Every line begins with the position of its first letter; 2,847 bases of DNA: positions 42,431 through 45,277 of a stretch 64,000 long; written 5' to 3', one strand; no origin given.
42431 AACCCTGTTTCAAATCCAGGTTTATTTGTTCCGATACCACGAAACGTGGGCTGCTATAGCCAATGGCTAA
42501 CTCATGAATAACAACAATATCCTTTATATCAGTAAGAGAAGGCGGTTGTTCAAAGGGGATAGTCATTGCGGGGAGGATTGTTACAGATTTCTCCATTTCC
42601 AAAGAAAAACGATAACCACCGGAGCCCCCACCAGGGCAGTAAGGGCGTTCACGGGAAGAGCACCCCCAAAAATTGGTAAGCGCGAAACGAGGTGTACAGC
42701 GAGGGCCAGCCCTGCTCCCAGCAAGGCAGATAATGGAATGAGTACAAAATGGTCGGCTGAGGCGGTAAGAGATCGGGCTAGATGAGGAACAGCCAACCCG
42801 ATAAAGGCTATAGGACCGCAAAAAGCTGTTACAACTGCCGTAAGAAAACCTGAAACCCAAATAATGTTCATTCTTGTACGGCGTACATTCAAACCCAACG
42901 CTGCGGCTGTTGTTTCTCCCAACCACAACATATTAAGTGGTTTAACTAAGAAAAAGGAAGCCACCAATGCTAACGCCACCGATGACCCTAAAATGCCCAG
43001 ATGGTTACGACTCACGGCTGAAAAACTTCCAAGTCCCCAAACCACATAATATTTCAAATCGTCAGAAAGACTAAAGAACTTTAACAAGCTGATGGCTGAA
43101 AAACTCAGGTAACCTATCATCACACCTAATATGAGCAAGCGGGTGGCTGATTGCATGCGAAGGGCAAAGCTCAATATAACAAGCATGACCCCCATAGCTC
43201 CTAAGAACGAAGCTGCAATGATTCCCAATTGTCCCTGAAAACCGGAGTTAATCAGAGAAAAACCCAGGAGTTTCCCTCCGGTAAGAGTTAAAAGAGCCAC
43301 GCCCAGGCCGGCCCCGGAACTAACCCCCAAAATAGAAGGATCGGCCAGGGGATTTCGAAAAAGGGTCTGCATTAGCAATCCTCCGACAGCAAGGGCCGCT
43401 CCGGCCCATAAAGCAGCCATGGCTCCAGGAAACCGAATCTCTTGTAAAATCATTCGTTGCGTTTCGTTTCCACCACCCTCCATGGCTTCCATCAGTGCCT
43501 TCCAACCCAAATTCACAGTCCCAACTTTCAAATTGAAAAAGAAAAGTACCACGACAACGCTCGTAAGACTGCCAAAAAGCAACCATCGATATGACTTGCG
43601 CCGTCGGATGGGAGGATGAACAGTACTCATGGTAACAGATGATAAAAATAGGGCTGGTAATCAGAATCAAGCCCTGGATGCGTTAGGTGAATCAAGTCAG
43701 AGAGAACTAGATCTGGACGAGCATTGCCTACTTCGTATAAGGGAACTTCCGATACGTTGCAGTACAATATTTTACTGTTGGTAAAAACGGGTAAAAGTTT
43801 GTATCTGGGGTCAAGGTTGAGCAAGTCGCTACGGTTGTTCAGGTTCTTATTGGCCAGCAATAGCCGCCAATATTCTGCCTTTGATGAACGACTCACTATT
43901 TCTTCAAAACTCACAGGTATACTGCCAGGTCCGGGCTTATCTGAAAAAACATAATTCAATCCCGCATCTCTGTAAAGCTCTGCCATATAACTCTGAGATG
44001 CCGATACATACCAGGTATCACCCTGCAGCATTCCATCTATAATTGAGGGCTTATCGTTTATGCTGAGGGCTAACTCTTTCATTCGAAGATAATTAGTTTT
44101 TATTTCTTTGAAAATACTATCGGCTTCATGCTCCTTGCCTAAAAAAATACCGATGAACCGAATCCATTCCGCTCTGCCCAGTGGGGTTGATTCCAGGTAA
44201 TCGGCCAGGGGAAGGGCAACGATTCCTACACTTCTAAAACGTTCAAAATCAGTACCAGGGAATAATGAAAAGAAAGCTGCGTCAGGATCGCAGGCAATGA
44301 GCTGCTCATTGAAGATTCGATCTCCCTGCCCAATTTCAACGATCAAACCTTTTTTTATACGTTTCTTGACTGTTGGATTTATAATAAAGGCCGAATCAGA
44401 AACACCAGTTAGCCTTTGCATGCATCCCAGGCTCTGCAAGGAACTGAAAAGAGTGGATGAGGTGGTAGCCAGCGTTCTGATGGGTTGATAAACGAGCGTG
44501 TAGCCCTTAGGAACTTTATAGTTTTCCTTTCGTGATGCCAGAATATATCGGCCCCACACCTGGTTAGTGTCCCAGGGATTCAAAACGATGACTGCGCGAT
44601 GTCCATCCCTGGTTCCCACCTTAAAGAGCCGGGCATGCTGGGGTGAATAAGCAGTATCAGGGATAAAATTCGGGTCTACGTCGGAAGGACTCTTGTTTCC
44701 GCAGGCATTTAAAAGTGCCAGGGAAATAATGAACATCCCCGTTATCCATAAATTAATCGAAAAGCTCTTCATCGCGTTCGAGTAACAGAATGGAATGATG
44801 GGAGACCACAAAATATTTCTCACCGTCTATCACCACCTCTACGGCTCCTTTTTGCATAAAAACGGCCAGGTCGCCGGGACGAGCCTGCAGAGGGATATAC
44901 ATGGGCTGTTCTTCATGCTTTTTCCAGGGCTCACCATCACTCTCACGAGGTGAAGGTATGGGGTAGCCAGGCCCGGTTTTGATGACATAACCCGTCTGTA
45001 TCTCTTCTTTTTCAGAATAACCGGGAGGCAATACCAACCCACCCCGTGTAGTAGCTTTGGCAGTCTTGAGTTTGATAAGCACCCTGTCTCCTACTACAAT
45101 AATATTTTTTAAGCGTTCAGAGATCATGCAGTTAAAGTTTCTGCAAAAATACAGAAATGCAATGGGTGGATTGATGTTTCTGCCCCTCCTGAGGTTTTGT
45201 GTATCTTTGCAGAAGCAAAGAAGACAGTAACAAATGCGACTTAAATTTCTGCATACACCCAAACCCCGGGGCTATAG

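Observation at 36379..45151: Eight-gene, largely overlapping operon bracketed by two co-chaperone-like modules with no chaperone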

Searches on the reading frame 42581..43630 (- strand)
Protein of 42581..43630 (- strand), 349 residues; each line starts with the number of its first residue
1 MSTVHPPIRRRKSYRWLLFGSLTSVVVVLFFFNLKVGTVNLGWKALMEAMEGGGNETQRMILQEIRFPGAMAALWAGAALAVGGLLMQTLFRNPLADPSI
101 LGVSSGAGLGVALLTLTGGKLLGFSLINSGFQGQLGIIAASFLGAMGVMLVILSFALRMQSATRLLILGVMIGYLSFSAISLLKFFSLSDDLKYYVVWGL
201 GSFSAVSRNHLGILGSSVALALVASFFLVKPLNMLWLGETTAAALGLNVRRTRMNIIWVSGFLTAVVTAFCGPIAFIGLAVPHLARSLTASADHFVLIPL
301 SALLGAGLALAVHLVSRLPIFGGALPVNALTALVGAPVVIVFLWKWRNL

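Call 5: search_protein_families(library=pfam, proteins=[window:42581-43630:-], max_evalue=0.01)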
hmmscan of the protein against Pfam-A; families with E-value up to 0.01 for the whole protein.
window:42581-43630:- (349 aa): 1 family
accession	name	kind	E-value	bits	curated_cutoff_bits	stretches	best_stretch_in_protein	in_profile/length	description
PF01032.23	FecCD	-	2e-72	244.3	26.5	1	26-345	2-311/311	FecCD transport family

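Call 6: search_protein_families(library=ncbifam, proteins=[window:42581-43630:-], max_evalue=0.001)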
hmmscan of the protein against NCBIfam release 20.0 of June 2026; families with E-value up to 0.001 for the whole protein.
window:42581-43630:- (349 aa): 16 families
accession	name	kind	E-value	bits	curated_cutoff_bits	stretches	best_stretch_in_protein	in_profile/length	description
NF003001.0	PRK03784.1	equivalog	2.5e-57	194.5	334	1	9-346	11-328/332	vitamin B12 ABC transporter permease BtuC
NF007866.0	PRK10577.1-2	equivalog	1.3e-49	169.1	554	1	9-345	347-662/666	Fe(3+)-hydroxamate ABC transporter permease FhuB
NF007299.0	PRK09777.1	equivalog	5e-44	150.9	406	1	21-344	8-315/318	Fe(3+) dicitrate ABC transporter permease subunit FecD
NF007871.0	PRK10577.2-2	equivalog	1.2e-42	146.4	899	1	10-343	353-673/679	Fe(3+)-hydroxamate ABC transporter permease FhuB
NF008407.0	PRK11228.1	equivalog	1.3e-42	145.9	396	1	26-343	16-326/330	iron-dicitrate ABC transporter permease FecC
NF007760.0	PRK10441.1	equivalog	2.8e-42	145.1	428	1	20-343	14-326/335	Fe(3+)-siderophore ABC transporter permease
NF007867.0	PRK10577.1-3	subfamily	4e-42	144.4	849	1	12-348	383-707/710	Fe(3+)-hydroxamate ABC transporter permease FhuB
NF007081.0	PRK09535.1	equivalog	5.9e-42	144.3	461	1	30-343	62-358/366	vitamin B12 ABC transporter permease BtuC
NF007872.0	PRK10577.2-3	equivalog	1.3e-38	132.8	727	1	11-344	347-667/676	Fe(3+)-hydroxamate ABC transporter permease FhuB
TIGR03869.1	F420-0_ABCperm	hypoth_equivalog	8.9e-36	123.8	437.35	1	57-347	44-322/325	putative F420-0 ABC transporter permease subunit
NF007759.0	PRK10440.1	equivalog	1.9e-35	122.7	422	1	22-343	15-323/330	iron-enterobactin ABC transporter permease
NF007873.0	PRK10577.2-4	equivalog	3.2e-33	115.4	1012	2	141-341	100-296/646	Fe(3+)-hydroxamate ABC transporter permease FhuB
NF007869.0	PRK10577.1-6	equivalog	3.2e-32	111.8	954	1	16-343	377-691/703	Fe(3+)-hydroxamate ABC transporter permease FhuB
NF007870.0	PRK10577.2-1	equivalog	3.7e-31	108.5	1355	1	11-345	351-669/678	Fe(3+)-hydroxamate ABC transporter permease FhuB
NF007868.0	PRK10577.1-5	equivalog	2e-29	102.6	943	1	7-345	347-663/666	Fe(3+)-hydroxamate ABC transporter permease FhuB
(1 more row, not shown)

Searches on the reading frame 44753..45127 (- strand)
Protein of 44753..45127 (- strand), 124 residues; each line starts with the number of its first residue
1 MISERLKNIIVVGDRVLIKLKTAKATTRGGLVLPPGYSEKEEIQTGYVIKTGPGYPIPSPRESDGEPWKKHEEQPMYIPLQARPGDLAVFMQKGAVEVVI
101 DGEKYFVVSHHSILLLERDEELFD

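Call 5: search_protein_families(library=pfam, proteins=[window:44756-45127:-], max_evalue=0.01)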
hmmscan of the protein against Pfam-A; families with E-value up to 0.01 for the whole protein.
seq(124 aa): 1 family
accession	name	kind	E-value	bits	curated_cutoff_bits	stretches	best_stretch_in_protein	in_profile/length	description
PF00166.26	Cpn10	-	5.6e-13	49.2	21.1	1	9-114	2-90/93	Chaperonin 10 Kd subunit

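Call 6: search_protein_families(library=ncbifam, proteins=[window:44756-45127:-], max_evalue=0.001)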
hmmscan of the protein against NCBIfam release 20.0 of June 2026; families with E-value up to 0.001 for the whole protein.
seq(124 aa): 12 families
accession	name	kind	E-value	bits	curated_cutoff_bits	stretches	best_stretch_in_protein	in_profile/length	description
NF001530.0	PRK00364.1-6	equivalog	2.9e-11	43.2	136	1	7-114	9-99/104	co-chaperone GroES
NF001531.0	PRK00364.2-2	subfamily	4.8e-10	39.3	96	1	8-114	2-90/94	co-chaperone GroES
NF001534.0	PRK00364.2-5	equivalog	9.5e-10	38.4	120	1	12-114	5-90/94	co-chaperone GroES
NF001533.0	PRK00364.2-4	subfamily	2.8e-08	33.6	99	1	8-116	5-96/98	co-chaperone GroES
NF001529.0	PRK00364.1-5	subfamily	3.2e-07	30.4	133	1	12-114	6-91/95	co-chaperone GroES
NF001532.0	PRK00364.2-3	equivalog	6.2e-07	29.4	130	0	12-54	5-45/94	co-chaperone GroES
NF001527.0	PRK00364.1-2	subfamily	9.8e-07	28.9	120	1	11-114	5-91/96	co-chaperone GroES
NF001539.0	PRK00364.3-5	equivalog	2.1e-06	27.8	122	0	9-52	3-44/91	co-chaperone GroES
NF001538.0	PRK00364.3-4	equivalog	5.1e-06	26.5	142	1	5-48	2-45/92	co-chaperone GroES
NF011106.0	PRK14533.1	equivalog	3.6e-05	23.6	128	0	9-41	3-35/91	co-chaperonin GroES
NF001528.0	PRK00364.1-4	equivalog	0.00027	21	119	0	12-54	5-45/95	co-chaperone GroES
NF001537.0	PRK00364.3-3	equivalog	0.00046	20.4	109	0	12-50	6-42/86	co-chaperone GroES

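Call 25: find_homologous_proteins(query=window:44753-45127:-, max_evalue=0.00001)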
Query window:44753-45127:- (124 aa): 1810 proteins with E <= 0.00001 among 1815 candidates; the best 120 are listed.
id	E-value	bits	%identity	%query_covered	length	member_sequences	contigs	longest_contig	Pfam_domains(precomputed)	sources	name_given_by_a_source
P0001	3.8e-76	271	100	100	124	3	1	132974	PF00166.27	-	-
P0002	6.2e-61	222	82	100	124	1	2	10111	PF00166.27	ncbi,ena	-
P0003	1.1e-60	221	81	100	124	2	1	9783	PF00166.27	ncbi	-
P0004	1.6e-60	220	81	100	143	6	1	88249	PF00166.27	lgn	-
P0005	4.4e-56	206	74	99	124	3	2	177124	PF00166.27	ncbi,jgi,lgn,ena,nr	ncbi:MAG TPA: chaperonin [Bacteroidales bacterium]|nr:chaperonin [Bacteroidales bacterium]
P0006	4.1e-53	196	70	100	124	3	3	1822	PF00166.27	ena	-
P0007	2.2e-52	194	73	98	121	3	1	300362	PF00166.27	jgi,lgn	-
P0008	2.9e-52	194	71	99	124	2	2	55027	PF00166.27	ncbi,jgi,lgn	-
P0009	6.8e-52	192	70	98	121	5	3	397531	PF00166.27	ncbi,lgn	-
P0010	7.1e-52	192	69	100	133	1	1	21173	PF00166.27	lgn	-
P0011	2.6e-51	190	67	100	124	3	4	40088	PF00166.27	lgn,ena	-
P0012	5.7e-51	189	68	100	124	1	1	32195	PF00166.27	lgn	-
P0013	1.0e-50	189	70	98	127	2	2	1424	PF00166.27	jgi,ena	-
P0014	1.2e-50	188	67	90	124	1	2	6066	PF00166.27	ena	-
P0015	4.6e-50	186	69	100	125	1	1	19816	PF00166.27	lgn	-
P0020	6.2e-49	183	67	99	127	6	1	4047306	PF00166.27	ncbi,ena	-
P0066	2.4e-47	178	68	98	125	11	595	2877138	PF00166.27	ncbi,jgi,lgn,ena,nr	ncbi:MAG: co-chaperone GroES family protein [Bacteroidales bacterium]|jgi:chaperonin GroES|nr:co-cha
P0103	1.1e-46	175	62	98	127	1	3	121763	PF00166.27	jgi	jgi:chaperonin GroES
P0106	1.1e-46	175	64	98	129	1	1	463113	PF00166.27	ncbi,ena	-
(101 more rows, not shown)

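Call 26: find_encoding_contigs(protein=P0066, flank=10000, max_places=4)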
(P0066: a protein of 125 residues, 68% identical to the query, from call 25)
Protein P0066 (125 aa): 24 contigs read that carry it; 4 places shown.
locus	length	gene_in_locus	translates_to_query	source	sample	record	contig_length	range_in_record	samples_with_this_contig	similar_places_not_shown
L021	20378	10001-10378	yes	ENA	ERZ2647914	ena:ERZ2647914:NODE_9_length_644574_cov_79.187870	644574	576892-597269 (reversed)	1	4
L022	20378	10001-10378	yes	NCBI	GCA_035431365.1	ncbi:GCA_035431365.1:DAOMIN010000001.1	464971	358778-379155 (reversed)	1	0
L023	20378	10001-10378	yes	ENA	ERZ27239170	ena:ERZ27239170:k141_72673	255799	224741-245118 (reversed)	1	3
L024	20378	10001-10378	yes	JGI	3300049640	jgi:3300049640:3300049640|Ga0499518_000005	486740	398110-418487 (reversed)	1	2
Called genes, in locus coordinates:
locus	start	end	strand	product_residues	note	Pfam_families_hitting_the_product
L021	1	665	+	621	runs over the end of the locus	PF09087:Cyc-maltodext_N, PF00128:Alpha-amylase, PF10438:Cyc-maltodext_C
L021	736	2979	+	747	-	PF08757:CotH, PF00932:LTD, PF18962:Por_Secre_tail (weak)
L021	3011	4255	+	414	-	PF13347:MFS_2, PF03092:BT1 (weak), PF07690:MFS_1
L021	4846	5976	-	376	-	PF28535:DUF8431, PF03372:Exo_endo_phos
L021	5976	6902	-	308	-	PF01694:Rhomboid, PF20216:DUF6576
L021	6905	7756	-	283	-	PF08551:DUF1751, PF01694:Rhomboid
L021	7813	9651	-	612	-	PF02518:HATPase_c, PF13589:HATPase_c_3, PF01119:DNA_mis_repair, PF08676:MutL_C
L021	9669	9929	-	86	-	-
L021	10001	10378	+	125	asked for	PF00166:Cpn10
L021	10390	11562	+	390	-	PF01497:Peripla_BP_2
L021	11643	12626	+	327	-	PF01032:FecCD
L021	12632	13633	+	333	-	PF00005:ABC_tran, PF02463:SMC_N (faint), PF13304:AAA_21 (faint)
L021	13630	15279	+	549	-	PF07969:Amidohydro_3, PF01979:Amidohydro_1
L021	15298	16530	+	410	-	PF07670:Gate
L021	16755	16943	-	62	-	-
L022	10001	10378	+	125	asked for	PF00166:Cpn10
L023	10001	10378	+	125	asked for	PF00166:Cpn10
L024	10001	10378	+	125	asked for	PF00166:Cpn10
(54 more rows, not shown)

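Call 27: find_encoding_contigs(protein=P0020, flank=10000, max_places=2)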
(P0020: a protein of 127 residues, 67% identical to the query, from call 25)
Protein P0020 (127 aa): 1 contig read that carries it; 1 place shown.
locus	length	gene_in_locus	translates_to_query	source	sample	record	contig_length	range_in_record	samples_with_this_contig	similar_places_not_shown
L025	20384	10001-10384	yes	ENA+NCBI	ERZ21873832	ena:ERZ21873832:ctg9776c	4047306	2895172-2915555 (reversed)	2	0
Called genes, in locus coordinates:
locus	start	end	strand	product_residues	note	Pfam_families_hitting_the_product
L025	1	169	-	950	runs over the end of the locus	PF02706:Wzz (faint), PF01476:LysM, PF23473:LysM3_LYK4_5 (faint), PF01476:LysM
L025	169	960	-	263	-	PF02321:OEP (weak)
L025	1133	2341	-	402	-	PF00072:Response_reg, PF02397:Bac_transf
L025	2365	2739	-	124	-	PF00072:Response_reg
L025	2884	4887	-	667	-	PF00270:DEAD (faint), PF04851:ResIII, PF17757:UvrB_inter, PF27431:UvrB_3rd, PF00271:Helicase_C, PF12344:UvrB, PF02151:UVR (weak)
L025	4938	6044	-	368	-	PF28535:DUF8431, PF03372:Exo_endo_phos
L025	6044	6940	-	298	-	PF01694:Rhomboid, PF20216:DUF6576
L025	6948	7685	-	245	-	PF08551:DUF1751 (weak), PF01694:Rhomboid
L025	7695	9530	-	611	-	PF02518:HATPase_c (weak), PF13589:HATPase_c_3, PF01119:DNA_mis_repair, PF08676:MutL_C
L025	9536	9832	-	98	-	-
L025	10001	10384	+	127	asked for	PF00166:Cpn10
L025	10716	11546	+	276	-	PF01497:Peripla_BP_2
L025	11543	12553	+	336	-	PF01032:FecCD, PF00950:ABC-3 (weak)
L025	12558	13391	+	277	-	PF02463:SMC_N, PF00005:ABC_tran, PF13304:AAA_21 (faint)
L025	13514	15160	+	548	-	PF01979:Amidohydro_1 (faint), PF07969:Amidohydro_3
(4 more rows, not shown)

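Call 51: find_encoding_contigs(protein=P0106, flank=9000, max_places=1)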
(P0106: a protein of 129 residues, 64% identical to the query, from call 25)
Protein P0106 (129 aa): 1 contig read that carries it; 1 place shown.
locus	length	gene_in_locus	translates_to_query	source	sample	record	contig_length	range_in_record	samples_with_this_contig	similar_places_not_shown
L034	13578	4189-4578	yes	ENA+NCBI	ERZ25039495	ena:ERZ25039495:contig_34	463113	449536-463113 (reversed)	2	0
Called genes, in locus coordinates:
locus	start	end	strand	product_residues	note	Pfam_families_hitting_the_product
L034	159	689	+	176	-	-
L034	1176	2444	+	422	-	PF04191:PEMT, PF04140:ICMT (weak)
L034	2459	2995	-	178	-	-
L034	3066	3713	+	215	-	PF05908:Gamma_PGA_hydro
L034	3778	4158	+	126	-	-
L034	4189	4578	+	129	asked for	PF00166:Cpn10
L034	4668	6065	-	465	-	PF01532:Glyco_hydro_47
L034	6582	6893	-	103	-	-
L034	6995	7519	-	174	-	PF20221:DUF6580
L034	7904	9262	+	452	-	PF03023:MurJ, PF01554:MatE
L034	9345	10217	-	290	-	PF01734:Patatin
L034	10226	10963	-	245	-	PF22624:AASDHPPT_N, PF01648:ACPS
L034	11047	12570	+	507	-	PF03901:Glyco_transf_22, PF13231:PMT_2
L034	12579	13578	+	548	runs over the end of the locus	PF22745:Nlig-Ia, PF01653:DNA_ligase_aden, PF03120:OB_DNA_ligase, PF03119:DNA_ligase_ZBD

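Call 52: find_encoding_contigs(protein=P0103, flank=9000, max_places=1)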
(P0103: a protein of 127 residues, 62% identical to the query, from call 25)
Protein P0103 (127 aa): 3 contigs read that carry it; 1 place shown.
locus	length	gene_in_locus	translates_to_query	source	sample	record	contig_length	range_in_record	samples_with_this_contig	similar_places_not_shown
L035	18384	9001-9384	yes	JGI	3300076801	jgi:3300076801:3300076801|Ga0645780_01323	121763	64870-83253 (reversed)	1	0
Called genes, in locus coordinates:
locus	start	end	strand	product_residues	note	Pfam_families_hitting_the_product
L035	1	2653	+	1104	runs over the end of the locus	PF13426:PAS_9, PF00989:PAS, PF13426:PAS_9, PF08448:PAS_4, PF01590:GAF, PF08448:PAS_4, PF00512:HisKA, PF02518:HATPase_c, +5 more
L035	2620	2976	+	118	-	PF00072:Response_reg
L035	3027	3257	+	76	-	-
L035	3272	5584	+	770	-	PF07719:TPR_2 (faint), PF00515:TPR_1 (weak), PF13424:TPR_12, PF13424:TPR_12, PF00989:PAS (weak), PF13426:PAS_9, PF00512:HisKA, PF02518:HATPase_c, +5 more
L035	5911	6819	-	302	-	PF00892:EamA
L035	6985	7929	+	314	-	PF00696:AA_kinase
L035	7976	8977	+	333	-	PF02729:OTCace_N, PF00185:OTCace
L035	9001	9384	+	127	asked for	PF00166:Cpn10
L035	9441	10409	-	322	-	PF00924:MS_channel_2nd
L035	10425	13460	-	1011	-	-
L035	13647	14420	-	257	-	PF01925:TauE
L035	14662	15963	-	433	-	PF10503:Esterase_PHB (weak), PF02230:Abhydrolase_2 (faint), PF18962:Por_Secre_tail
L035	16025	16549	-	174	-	PF20221:DUF6580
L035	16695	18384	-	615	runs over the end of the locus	PF00664:ABC_membrane, PF00005:ABC_tran, PF02463:SMC_N (faint)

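Call 53: find_encoding_contigs(protein=P0009, flank=9000, max_places=1)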
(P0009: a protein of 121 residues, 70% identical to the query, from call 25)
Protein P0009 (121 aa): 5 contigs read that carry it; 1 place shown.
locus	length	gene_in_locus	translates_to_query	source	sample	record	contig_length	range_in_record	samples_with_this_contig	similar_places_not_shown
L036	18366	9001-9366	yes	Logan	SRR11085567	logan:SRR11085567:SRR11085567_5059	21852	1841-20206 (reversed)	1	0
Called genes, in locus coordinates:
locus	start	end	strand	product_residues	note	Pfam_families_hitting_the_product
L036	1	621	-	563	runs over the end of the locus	PF02690:Na_Pi_cotrans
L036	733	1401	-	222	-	PF00702:Hydrolase, PF13419:HAD_2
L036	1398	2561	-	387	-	PF00155:Aminotran_1_2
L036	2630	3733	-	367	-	PF01571:GCV_T, PF08669:GCV_T_C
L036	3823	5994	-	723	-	PF13443:HTH_26 (faint), PF01476:LysM, PF23577:LysM_RLK (faint), PF01476:LysM, PF13458:Peripla_BP_6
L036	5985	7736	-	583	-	PF00117:GATase, PF07722:Peptidase_C26, PF02540:NAD_synthase, PF00958:GMP_synt_C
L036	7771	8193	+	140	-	PF01613:Flavin_Reduct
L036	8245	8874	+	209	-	-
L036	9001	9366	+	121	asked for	PF00166:Cpn10 (weak)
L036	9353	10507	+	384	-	PF01497:Peripla_BP_2 (weak)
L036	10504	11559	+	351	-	PF01032:FecCD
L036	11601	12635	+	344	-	PF00005:ABC_tran, PF02463:SMC_N (weak), PF13304:AAA_21 (weak)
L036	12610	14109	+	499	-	PF03372:Exo_endo_phos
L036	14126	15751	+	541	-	PF07969:Amidohydro_3, PF01979:Amidohydro_1 (weak)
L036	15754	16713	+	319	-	PF00226:DnaJ (weak)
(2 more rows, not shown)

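Call 92: search_protein_families(library=padloc, proteins=[window:44753-45127:-], max_evalue=0.01)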
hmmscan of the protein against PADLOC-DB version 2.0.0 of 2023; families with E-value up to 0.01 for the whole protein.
window:44753-45127:- (124 aa): 0 families
